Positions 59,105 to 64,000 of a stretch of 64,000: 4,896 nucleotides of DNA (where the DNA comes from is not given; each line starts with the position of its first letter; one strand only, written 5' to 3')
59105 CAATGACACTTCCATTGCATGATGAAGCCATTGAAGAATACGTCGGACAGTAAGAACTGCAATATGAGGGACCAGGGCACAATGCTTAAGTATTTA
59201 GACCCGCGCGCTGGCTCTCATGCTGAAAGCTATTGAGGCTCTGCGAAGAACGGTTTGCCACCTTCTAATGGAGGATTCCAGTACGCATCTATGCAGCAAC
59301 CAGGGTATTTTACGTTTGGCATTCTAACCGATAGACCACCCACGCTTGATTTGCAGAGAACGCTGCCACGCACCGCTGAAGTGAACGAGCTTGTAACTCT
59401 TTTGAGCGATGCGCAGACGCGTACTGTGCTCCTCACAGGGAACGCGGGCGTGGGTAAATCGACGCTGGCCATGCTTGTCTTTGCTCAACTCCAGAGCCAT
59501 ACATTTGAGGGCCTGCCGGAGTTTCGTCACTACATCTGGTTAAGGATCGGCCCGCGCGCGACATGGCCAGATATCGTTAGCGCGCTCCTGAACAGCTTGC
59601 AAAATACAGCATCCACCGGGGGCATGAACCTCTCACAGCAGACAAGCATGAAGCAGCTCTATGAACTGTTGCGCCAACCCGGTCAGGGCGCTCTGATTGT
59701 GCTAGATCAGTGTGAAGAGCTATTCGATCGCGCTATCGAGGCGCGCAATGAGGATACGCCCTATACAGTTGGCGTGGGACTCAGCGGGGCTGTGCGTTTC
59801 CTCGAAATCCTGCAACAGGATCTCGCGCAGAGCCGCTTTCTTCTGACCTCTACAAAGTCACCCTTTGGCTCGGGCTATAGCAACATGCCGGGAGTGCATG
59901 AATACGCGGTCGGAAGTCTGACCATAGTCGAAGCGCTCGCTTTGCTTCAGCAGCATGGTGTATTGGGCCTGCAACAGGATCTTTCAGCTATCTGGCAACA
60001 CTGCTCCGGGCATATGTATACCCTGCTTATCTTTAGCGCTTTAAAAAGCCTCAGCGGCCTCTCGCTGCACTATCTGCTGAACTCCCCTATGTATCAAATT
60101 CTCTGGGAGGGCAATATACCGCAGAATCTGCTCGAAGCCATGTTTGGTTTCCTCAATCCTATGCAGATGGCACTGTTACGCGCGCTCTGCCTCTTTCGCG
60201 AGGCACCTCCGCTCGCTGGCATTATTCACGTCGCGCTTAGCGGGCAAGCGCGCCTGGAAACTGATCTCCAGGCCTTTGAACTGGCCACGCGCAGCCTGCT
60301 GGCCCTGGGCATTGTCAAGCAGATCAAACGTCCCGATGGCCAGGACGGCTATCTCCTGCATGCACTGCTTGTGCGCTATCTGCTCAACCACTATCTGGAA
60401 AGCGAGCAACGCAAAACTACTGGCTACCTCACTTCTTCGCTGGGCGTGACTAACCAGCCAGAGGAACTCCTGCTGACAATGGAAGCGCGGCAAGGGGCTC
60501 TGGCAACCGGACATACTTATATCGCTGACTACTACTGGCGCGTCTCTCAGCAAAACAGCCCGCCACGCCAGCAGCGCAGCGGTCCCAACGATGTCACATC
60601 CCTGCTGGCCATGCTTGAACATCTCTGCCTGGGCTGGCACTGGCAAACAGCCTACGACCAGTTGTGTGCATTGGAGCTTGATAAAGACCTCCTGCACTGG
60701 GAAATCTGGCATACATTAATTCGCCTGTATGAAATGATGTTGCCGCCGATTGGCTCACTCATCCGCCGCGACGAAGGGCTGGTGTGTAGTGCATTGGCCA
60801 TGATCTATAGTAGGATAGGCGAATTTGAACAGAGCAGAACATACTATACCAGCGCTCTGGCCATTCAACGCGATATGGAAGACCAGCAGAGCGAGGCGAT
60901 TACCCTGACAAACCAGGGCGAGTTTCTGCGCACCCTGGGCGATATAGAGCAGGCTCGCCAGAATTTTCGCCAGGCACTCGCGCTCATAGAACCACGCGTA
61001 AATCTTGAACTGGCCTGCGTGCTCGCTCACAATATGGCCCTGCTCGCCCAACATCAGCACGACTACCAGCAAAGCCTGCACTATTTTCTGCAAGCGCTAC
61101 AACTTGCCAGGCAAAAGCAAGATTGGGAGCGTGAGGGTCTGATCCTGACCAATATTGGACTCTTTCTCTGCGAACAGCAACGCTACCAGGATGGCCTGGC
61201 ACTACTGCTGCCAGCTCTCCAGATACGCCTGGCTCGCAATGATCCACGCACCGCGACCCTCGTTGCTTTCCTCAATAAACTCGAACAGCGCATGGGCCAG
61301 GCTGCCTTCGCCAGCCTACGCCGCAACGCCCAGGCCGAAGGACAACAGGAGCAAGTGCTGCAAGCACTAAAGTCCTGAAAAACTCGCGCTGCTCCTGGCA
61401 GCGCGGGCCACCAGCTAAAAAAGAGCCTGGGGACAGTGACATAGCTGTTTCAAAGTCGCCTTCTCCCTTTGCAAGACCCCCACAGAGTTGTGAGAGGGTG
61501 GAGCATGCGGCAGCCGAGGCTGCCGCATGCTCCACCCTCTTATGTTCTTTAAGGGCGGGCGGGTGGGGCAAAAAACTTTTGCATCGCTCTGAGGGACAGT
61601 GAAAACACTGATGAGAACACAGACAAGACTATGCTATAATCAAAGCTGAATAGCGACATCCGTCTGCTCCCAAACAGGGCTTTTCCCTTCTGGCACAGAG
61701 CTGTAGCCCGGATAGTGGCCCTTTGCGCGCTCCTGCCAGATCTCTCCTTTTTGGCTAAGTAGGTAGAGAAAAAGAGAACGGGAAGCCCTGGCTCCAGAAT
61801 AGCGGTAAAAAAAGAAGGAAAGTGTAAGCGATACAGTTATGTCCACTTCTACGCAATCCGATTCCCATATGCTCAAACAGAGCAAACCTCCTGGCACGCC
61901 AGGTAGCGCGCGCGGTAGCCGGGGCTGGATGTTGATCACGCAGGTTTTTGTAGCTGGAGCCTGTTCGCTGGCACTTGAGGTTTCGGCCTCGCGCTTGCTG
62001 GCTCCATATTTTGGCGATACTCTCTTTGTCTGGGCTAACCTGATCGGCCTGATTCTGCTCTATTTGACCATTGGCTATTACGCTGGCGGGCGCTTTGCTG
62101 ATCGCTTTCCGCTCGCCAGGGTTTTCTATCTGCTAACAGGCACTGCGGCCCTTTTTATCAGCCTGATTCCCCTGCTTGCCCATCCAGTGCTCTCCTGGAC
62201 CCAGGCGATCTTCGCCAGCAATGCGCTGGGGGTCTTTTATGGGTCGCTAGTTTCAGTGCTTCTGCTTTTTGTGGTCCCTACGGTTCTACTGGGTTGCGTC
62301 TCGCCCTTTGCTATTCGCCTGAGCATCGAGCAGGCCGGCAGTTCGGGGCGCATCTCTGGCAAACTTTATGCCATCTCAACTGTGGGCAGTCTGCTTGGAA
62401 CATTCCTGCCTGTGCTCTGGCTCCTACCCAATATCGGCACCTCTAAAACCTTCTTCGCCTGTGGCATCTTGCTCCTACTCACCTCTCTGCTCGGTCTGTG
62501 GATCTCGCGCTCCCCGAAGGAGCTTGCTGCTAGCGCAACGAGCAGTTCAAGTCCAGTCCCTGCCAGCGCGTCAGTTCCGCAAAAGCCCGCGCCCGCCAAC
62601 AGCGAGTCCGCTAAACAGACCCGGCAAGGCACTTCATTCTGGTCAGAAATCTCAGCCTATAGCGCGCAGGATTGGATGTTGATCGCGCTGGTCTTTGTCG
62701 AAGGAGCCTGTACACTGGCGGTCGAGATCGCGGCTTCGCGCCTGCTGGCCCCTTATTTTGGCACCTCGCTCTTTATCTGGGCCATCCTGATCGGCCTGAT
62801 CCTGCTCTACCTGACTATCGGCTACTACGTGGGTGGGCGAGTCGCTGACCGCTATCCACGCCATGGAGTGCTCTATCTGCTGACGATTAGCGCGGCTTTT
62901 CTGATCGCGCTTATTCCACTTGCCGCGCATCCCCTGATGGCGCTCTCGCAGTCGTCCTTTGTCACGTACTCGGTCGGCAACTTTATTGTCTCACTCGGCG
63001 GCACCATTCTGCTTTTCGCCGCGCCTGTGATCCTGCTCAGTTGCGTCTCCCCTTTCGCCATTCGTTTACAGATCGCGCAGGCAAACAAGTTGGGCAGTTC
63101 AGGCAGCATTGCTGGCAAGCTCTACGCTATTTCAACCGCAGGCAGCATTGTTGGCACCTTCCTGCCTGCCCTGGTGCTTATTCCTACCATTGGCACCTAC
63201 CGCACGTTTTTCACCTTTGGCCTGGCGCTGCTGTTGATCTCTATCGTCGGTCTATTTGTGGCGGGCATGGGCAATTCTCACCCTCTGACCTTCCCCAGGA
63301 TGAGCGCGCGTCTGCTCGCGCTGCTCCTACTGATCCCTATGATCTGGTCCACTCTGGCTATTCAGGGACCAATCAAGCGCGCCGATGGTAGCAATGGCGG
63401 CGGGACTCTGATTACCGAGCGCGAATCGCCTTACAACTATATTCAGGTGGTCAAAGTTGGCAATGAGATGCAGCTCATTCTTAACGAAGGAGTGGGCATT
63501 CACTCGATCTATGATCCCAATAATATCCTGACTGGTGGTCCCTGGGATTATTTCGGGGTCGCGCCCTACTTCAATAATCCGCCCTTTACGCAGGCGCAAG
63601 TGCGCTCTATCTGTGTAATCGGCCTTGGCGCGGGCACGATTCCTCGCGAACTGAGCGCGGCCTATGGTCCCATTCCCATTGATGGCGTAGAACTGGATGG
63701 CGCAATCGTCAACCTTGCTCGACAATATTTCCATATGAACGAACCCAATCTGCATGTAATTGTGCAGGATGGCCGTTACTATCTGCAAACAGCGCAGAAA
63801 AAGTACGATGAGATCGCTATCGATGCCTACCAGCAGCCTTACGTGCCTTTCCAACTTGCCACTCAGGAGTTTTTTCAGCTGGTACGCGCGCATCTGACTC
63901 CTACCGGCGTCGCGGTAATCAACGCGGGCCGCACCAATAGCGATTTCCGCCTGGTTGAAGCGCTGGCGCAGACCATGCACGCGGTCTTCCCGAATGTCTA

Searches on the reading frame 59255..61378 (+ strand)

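Call 55: search_protein_families(library=pfam, proteins=[window:59255-61378:+], max_evalue=0.01)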
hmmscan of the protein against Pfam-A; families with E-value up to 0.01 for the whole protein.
window:59255-61378:+ (707 aa): 22 families
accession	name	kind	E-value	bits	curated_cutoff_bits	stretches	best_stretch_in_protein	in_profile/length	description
PF13424.12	TPR_12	-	2.2e-18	66.7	30.1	3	513-577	8-74/77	Tetratricopeptide repeat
PF07719.23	TPR_2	-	1.5e-11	43.9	27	0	592-619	5-32/34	Tetratricopeptide repeat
PF00515.34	TPR_1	-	4.4e-11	42.5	27.8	0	593-619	6-32/34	Tetratricopeptide repeat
PF13181.12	TPR_8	-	1.7e-09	37.5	25.7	0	511-540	4-33/34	Tetratricopeptide repeat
PF13374.12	TPR_10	-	2.8e-09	37.1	27.5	0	631-658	5-32/42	Tetratricopeptide repeat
PF00931.28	NB-ARC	-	2.6e-08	33.9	23.5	1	41-151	3-107/248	NB-ARC domain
PF13176.12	TPR_7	-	7e-08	32.4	27.9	1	511-544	2-35/36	Tetratricopeptide repeat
PF13191.12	AAA_16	-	2.7e-07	31.7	32.6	1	39-158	5-125/167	AAA ATPase domain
PF13401.12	AAA_22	-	2.7e-07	31.4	27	1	56-156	6-96/130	AAA domain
PF05729.18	NACHT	-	6.7e-05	23.2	26.7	1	56-159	1-96/167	NACHT domain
PF24885.1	TPR_NPHP3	-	0.00034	20.5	100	0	550-657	101-212/239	Nephrocystin-3 TPR domain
PF17874.7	TPR_MalT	-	0.00063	19.6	45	1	509-580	41-112/336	MalT-like TPR region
PF05621.17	TniB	-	0.00079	19.4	22.4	1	42-156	22-131/189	Bacterial TniB protein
PF20720.3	nSTAND3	-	0.00085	19.5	27.2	1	53-83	15-45/155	Novel STAND NTPase 3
PF12775.13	AAA_7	-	0.0014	18.6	25.8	0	40-84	19-62/181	P-loop containing dynein motor region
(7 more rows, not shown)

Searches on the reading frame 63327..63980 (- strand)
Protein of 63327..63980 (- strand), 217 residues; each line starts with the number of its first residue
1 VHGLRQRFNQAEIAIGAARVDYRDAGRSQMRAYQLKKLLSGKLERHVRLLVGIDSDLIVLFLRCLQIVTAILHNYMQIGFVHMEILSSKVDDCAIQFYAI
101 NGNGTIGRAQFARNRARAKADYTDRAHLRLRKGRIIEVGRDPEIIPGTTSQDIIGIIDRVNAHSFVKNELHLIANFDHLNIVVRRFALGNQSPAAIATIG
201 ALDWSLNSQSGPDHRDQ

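Call 98: find_encoding_contigs(protein=window:63327-63980:-, flank=10000, max_places=3)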
Protein window:63327-63980:- (217 aa): no gene with exactly this product is on record in the collection.
